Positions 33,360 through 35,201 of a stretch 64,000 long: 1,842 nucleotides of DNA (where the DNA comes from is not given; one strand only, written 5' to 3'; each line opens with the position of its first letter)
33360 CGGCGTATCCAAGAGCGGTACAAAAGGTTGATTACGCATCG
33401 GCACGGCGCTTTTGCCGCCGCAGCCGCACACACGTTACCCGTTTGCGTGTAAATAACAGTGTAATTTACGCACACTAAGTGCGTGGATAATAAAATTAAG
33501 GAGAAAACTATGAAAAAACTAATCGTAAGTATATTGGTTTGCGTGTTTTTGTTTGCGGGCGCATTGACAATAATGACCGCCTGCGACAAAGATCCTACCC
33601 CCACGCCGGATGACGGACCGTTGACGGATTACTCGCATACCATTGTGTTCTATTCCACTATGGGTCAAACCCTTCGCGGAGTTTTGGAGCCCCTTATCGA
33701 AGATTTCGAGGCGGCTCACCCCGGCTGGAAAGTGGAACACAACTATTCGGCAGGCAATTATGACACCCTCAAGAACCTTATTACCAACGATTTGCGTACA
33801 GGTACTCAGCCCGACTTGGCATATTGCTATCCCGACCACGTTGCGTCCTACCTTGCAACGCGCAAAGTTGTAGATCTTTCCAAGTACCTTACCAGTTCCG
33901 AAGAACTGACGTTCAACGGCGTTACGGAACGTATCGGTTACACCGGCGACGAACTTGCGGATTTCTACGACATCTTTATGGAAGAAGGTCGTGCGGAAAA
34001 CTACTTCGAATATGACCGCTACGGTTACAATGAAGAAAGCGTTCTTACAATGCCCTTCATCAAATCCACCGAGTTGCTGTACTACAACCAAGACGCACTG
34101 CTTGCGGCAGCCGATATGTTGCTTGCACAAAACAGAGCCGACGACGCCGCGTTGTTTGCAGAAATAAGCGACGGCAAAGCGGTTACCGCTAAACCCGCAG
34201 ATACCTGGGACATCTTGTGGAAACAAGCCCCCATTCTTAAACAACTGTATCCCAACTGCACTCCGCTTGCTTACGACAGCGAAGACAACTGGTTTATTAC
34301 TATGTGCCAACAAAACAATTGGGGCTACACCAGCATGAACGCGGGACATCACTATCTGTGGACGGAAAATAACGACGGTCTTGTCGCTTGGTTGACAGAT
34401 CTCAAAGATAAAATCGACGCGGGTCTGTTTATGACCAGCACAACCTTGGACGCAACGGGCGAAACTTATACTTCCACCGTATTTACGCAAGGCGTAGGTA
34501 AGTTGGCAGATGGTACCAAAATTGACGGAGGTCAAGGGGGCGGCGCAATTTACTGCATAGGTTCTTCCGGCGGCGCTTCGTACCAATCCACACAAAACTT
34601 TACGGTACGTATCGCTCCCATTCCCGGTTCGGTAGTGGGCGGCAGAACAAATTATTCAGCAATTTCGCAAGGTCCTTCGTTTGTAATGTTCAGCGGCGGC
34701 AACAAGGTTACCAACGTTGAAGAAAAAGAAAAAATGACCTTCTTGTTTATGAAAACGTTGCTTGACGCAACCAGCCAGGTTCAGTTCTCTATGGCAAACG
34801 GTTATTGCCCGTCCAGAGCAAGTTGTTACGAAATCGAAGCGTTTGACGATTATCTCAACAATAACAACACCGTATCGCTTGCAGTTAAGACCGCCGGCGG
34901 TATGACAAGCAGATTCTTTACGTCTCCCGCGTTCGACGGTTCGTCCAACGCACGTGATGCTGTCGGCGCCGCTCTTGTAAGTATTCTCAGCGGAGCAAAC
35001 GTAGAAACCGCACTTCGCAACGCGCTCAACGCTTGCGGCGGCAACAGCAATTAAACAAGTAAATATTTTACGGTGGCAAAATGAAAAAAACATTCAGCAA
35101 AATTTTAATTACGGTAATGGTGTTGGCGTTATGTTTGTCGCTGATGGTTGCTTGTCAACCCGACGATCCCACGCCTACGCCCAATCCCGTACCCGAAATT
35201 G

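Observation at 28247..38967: Operon joining a CUT1-type ABC importer to a staphylococcal-nuclease lipoprotein, an OB-fold/Ig-repeat giant lipoprotein and two unknown membrane proteins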

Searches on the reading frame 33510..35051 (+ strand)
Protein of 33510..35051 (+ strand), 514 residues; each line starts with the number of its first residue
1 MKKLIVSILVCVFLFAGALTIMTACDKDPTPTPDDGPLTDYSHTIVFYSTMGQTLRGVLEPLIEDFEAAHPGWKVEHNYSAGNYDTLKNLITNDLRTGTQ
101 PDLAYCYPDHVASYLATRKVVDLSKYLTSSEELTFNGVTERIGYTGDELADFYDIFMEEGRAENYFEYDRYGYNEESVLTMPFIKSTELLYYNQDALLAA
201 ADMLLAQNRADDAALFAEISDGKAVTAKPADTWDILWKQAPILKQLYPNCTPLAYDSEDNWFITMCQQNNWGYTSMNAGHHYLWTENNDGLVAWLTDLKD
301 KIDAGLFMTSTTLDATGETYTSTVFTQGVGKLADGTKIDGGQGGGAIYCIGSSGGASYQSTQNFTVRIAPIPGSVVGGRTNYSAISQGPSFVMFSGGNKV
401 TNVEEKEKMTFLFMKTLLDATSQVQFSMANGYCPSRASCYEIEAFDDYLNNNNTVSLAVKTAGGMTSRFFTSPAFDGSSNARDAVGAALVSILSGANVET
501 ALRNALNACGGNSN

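Call 4: search_protein_families(library=pfam, proteins=[window:33510-35051:+], max_evalue=0.1)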
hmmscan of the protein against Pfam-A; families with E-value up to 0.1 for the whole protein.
window:33510-35051:+ (514 aa): 2 families
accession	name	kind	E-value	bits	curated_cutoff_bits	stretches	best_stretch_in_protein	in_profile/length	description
PF13416.11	SBP_bac_8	-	2.4e-20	73.9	27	1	62-447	2-273/279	Bacterial extracellular solute-binding protein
PF01547.30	SBP_bac_1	-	1.7e-06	28.7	26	1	59-245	10-216/307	Bacterial extracellular solute-binding protein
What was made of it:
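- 33510..35054 (+): g6: 514-aa lipoprotein solute-binding protein of the UgpB/U3GBP (phosphate-ester ligand) branch of CUT1. Putative phosphate-binding residues are Y84, S186, S353, Y432 and R482. SBP_bac_8 2.4e-20 (call 4).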

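Call 5: search_protein_families(library=ncbifam, proteins=[window:33510-35051:+], max_evalue=0.1)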
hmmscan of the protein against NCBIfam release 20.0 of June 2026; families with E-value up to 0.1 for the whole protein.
window:33510-35051:+ (514 aa): 2 families
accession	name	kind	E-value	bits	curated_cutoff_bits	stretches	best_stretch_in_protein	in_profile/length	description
NF008211.0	PRK10974.1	equivalog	2.8e-07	29.5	411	1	44-125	28-108/439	sn-glycerol-3-phosphate ABC transporter substrate-binding protein UgpB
NF045826.1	lipo_P68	equivalog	0.01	14.3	200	0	1-197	1-173/669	P68 family surface lipoprotein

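Call 14: search_solved_structures(query=window:33510-35051:+, max_evalue=0.01)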
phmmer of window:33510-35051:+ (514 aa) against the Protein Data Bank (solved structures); distinct sequences matched with E-value up to 0.01: 13.
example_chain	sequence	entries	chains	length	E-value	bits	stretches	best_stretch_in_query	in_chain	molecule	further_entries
7c16_A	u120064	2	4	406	1.1e-06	31.5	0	341-461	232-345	Sugar ABC transporter, periplasmic sugar-binding protein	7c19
7c0y_A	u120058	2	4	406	1.3e-06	31.2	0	341-461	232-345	Sugar ABC transporter, periplasmic sugar-binding protein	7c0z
7c0v_A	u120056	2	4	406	1.3e-06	31.2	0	339-461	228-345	Sugar ABC transporter, periplasmic sugar-binding protein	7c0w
7c0x_A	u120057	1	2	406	1.3e-06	31.2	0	343-461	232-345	Sugar ABC transporter, periplasmic sugar-binding protein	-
7c0f_A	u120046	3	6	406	1.6e-06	30.9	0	342-461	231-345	Sugar ABC transporter, periplasmic sugar-binding protein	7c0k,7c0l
7c0u_A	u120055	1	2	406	3.8e-06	29.6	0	342-461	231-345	Sugar ABC transporter, periplasmic sugar-binding protein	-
7c0t_A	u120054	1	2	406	4.1e-06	29.6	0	342-461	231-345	Sugar ABC transporter, periplasmic sugar-binding protein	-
7c0o_A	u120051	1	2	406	5e-06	29.2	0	342-461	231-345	Sugar ABC transporter, periplasmic sugar-binding protein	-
7c14_A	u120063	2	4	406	6.1e-06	29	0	342-461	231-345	Sugar ABC transporter, periplasmic sugar-binding protein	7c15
7c0r_A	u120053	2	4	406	7.7e-06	28.6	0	342-461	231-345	Sugar ABC transporter, periplasmic sugar-binding protein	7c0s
4aq4_A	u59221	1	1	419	0.00019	24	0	44-120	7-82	SN-GLYCEROL-3-PHOSPHATE-BINDING PERIPLASMIC PROTEIN UGPB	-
6x84_A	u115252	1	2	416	0.00027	23.5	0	152-200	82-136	sn-glycerol-3-phosphate-binding periplasmic protein UgpB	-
7c1b_A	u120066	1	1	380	0.00028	23.5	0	341-461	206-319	Sugar ABC transporter, periplasmic sugar-binding protein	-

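Call 18: find_homologous_proteins(query=window:33510-35051:+, max_evalue=0.001)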
Query window:33510-35051:+ (514 aa): 4266 proteins with E <= 0.001 among 8000 candidates; the best 120 are listed.
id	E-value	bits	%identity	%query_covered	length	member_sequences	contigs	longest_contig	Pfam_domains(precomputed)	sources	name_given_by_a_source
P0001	0.0e+0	1148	97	100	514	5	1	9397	PF13416.12,PF01547.31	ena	-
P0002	1.1e-159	551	52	99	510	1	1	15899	PF13416.12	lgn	-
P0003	1.7e-142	494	49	99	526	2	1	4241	PF13416.12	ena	-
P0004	8.0e-136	472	46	99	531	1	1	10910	PF13416.12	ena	-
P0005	4.8e-132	460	49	100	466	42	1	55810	PF13416.12,PF01547.31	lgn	-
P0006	4.8e-131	457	49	99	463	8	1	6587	PF13416.12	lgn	-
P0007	1.4e-130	455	46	100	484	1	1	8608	PF13416.12,PF01547.31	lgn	-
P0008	9.2e-130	452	47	100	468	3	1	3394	PF13416.12,PF01547.31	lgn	-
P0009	4.6e-128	447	47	100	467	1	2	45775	PF13416.12,PF01547.31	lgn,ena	-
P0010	7.5e-128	446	47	100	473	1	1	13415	PF13416.12,PF01547.31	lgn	-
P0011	1.3e-127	445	47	100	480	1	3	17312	PF13416.12,PF01547.31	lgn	-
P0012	8.1e-127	443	41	100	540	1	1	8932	PF13416.12,PF01547.31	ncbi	-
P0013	3.8e-126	440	46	100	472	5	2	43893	PF13416.12,PF01547.31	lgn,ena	-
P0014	9.3e-126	439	48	100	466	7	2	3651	PF13416.12,PF01547.31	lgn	-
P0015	8.9e-125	436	48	99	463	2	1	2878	PF13416.12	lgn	-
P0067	4.7e-119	417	45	100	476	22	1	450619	PF13416.12,PF01547.31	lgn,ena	-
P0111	7.5e-115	403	46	100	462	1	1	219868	PF13416.12,PF01547.31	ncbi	-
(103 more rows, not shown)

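Call 19: find_encoding_contigs(protein=P0067, flank=10000, max_places=2)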
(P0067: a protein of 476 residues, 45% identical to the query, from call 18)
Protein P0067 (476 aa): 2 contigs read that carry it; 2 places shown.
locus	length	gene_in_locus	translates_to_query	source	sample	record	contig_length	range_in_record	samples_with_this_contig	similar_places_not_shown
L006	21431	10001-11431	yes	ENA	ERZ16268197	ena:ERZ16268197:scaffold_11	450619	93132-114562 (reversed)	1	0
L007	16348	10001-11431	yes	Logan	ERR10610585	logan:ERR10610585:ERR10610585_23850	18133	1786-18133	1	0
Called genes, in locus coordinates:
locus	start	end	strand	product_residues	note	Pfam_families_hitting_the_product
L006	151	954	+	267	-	PF03419:Peptidase_U4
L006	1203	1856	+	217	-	PF04542:Sigma70_r2, PF08281:Sigma70_r4_2 (faint), PF04545:Sigma70_r4, PF01381:HTH_3 (weak)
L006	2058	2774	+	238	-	PF02308:MgtC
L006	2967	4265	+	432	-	PF01979:Amidohydro_1, PF07969:Amidohydro_3 (weak)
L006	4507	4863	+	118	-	-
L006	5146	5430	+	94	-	-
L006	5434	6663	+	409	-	-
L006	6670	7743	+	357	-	PF00005:ABC_tran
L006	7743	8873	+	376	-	PF00528:BPD_transp_1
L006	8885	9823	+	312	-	PF00528:BPD_transp_1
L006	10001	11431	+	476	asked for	PF01547:SBP_bac_1, PF13416:SBP_bac_8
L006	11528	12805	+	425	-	PF00565:SNase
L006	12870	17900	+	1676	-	PF20578:aBig_2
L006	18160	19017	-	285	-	PF13353:Fer4_12 (weak), PF04055:Radical_SAM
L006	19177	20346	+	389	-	PF00438:S-AdoMet_synt_N, PF02772:S-AdoMet_synt_M, PF02773:S-AdoMet_synt_C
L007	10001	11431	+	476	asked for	PF01547:SBP_bac_1, PF13416:SBP_bac_8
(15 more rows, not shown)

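Call 20: find_encoding_contigs(protein=P0111, flank=10000, max_places=2)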
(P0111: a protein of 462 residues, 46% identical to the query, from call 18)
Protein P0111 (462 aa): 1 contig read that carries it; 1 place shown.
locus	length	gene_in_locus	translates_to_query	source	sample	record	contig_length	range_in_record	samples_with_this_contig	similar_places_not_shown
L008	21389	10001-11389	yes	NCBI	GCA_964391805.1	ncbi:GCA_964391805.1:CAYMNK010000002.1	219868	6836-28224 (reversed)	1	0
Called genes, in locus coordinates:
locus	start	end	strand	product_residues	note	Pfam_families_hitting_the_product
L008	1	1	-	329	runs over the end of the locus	PF07670:Gate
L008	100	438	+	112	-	-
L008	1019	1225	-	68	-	-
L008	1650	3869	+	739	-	PF04231:Endonuclease_1, PF02368:Big_2, PF26182:Ig_NUP210_5th (weak), PF26918:Ig_Eae (weak)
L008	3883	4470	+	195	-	-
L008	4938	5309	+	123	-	-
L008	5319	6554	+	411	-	-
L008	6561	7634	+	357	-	PF00005:ABC_tran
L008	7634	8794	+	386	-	PF00528:BPD_transp_1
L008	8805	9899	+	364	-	PF00528:BPD_transp_1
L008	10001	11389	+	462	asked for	PF01547:SBP_bac_1, PF13416:SBP_bac_8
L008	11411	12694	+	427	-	PF00565:SNase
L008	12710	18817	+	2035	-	-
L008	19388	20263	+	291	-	PF01381:HTH_3, PF12844:HTH_19 (faint), PF13151:DUF3990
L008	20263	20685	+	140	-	-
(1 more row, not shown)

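Call 50: search_protein_families(library=ncbifam, alignment_id=A6, max_evalue=0.1)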
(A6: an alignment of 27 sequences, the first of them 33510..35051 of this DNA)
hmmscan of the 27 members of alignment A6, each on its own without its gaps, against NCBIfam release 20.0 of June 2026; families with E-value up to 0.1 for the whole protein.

A. member 1, window:33510-35051:+ (514 aa): 2 families
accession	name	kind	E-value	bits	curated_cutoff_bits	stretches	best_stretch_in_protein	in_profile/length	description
NF008211.0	PRK10974.1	equivalog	2.8e-07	29.5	411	1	44-125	28-108/439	sn-glycerol-3-phosphate ABC transporter substrate-binding protein UgpB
NF045826.1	lipo_P68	equivalog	0.01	14.3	200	0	1-197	1-173/669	P68 family surface lipoprotein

B. families by the number of members that match (of 27 scanned): 11 families
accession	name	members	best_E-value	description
NF008211.0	PRK10974.1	26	1.1e-14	sn-glycerol-3-phosphate ABC transporter substrate-binding protein UgpB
NF045826.1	lipo_P68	26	6.4e-09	P68 family surface lipoprotein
TIGR03850.1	bind_CPR_0540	17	4.9e-12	carbohydrate ABC transporter substrate-binding protein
TIGR03851.1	chitin_NgcE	11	8e-05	N-acetylglucosamine/diacetylchitobiose ABC transporter substrate-binding protein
NF033894.1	Eex_IncN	4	0.0091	EexN family lipoprotein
TIGR02136.1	ptsS_2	3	0.015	phosphate ABC transporter substrate-binding protein PstS family protein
NF047803.1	LIC12338_lipo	2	0.019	LIC12338 family lipoprotein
NF050142.1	PG1828_fam_lipo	1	0.011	PG1828 family lipoprotein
NF058647.1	lipo_LytA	1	0.026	acidic lipoprotein LytA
NF058595.1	invert_tail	1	0.037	lipo-invert putative C-terminal anchoring domain-containing protein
NF045961.1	MAG5150_fam_LP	1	0.039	MAG5150 family histidine triad lipoprotein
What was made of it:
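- On Mycoplasma SNase-ABC 'nucleotide transporter' operon: The only lead is the NCBIfam lipo_P68 hit in 26 of 27 SBP homologues, best 6.4e-9 (call 50).
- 17 of 27 SBP homologues also hit a carbohydrate SBP model, TIGR03850 (call 50).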

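Call 65: search_solved_structures(query=A6, max_evalue=0.00001)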
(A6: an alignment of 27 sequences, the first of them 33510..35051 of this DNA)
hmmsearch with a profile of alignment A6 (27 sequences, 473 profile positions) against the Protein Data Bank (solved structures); distinct sequences matched with E-value up to 0.00001: 25.
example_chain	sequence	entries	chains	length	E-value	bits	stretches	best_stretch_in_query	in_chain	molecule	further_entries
7c0v_A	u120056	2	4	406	1.4e-19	73.3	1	173-465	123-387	Sugar ABC transporter, periplasmic sugar-binding protein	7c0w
7c0x_A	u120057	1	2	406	1.5e-19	73.2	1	173-465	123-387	Sugar ABC transporter, periplasmic sugar-binding protein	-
7c0f_A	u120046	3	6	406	1.7e-19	73.1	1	173-465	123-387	Sugar ABC transporter, periplasmic sugar-binding protein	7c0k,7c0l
7c0t_A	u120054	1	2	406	3.9e-19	71.9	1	173-465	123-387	Sugar ABC transporter, periplasmic sugar-binding protein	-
7c0o_A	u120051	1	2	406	6.7e-19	71.1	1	173-465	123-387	Sugar ABC transporter, periplasmic sugar-binding protein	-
6x84_A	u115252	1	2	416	6.8e-19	71.1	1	169-467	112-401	sn-glycerol-3-phosphate-binding periplasmic protein UgpB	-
4aq4_A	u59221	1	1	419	6.9e-19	71.1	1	169-467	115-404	SN-GLYCEROL-3-PHOSPHATE-BINDING PERIPLASMIC PROTEIN UGPB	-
7c16_A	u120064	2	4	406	7.5e-19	71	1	271-465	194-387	Sugar ABC transporter, periplasmic sugar-binding protein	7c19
7c0y_A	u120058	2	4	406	9e-19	70.7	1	276-465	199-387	Sugar ABC transporter, periplasmic sugar-binding protein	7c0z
7c0u_A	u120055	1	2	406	9.5e-19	70.6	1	173-465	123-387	Sugar ABC transporter, periplasmic sugar-binding protein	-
7c0r_A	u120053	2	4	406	1.1e-18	70.4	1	173-465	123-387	Sugar ABC transporter, periplasmic sugar-binding protein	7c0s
7c14_A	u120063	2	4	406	1.9e-18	69.7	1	173-465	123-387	Sugar ABC transporter, periplasmic sugar-binding protein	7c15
9lff_A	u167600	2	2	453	1.2e-15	60.4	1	163-466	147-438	SN-glycerol-3-phophate ABC transporter, periplasmic SN-glycerol-3-phosphate-binding protei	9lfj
7c1b_A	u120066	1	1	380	7.6e-13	51.2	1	173-465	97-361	Sugar ABC transporter, periplasmic sugar-binding protein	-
4mfi_A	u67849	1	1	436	2e-10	43.2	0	361-415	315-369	Sn-glycerol-3-phosphate ABC transporter substrate-binding protein UspB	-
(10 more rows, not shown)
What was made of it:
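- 33510..35054 (+): Profile against the PDB: 7C0V/7C0F (U3G dinucleotide binder) 1.4e-19, E. coli UgpB 7e-19, sugar binders 9e-9 or weaker (call 65).
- Closest known: Thermus thermophilus U3G-binding protein. Same: It is the best solved match to the g6 family profile at 1.4e-19 (call 65).
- E. coli UgpB scores almost as well as the dinucleotide binder (call 65). Sugar-binding SBPs are much weaker matches than phosphate-ester binders (call 65).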

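Call 69: search_solved_structures(query=A6, max_evalue=1e-18, show_alignments=1)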
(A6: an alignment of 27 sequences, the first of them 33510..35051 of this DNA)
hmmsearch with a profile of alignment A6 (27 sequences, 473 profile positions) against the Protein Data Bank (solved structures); distinct sequences matched with E-value up to 1e-18: 10.
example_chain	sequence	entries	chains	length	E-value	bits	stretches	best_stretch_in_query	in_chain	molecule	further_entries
7c0v_A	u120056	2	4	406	1.4e-19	73.3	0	173-465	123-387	Sugar ABC transporter, periplasmic sugar-binding protein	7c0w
7c0x_A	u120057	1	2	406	1.5e-19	73.2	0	173-465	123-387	Sugar ABC transporter, periplasmic sugar-binding protein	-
7c0f_A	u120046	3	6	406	1.7e-19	73.1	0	173-465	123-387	Sugar ABC transporter, periplasmic sugar-binding protein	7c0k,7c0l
7c0t_A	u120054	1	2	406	3.9e-19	71.9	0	173-465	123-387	Sugar ABC transporter, periplasmic sugar-binding protein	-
7c0o_A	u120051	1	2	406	6.7e-19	71.1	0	173-465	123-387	Sugar ABC transporter, periplasmic sugar-binding protein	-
6x84_A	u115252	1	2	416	6.8e-19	71.1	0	169-467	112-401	sn-glycerol-3-phosphate-binding periplasmic protein UgpB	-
4aq4_A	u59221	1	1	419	6.9e-19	71.1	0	169-467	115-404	SN-GLYCEROL-3-PHOSPHATE-BINDING PERIPLASMIC PROTEIN UGPB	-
7c16_A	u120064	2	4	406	7.5e-19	71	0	271-465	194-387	Sugar ABC transporter, periplasmic sugar-binding protein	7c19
7c0y_A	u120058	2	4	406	9e-19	70.7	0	276-465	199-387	Sugar ABC transporter, periplasmic sugar-binding protein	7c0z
7c0u_A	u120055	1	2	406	9.5e-19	70.6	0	173-465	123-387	Sugar ABC transporter, periplasmic sugar-binding protein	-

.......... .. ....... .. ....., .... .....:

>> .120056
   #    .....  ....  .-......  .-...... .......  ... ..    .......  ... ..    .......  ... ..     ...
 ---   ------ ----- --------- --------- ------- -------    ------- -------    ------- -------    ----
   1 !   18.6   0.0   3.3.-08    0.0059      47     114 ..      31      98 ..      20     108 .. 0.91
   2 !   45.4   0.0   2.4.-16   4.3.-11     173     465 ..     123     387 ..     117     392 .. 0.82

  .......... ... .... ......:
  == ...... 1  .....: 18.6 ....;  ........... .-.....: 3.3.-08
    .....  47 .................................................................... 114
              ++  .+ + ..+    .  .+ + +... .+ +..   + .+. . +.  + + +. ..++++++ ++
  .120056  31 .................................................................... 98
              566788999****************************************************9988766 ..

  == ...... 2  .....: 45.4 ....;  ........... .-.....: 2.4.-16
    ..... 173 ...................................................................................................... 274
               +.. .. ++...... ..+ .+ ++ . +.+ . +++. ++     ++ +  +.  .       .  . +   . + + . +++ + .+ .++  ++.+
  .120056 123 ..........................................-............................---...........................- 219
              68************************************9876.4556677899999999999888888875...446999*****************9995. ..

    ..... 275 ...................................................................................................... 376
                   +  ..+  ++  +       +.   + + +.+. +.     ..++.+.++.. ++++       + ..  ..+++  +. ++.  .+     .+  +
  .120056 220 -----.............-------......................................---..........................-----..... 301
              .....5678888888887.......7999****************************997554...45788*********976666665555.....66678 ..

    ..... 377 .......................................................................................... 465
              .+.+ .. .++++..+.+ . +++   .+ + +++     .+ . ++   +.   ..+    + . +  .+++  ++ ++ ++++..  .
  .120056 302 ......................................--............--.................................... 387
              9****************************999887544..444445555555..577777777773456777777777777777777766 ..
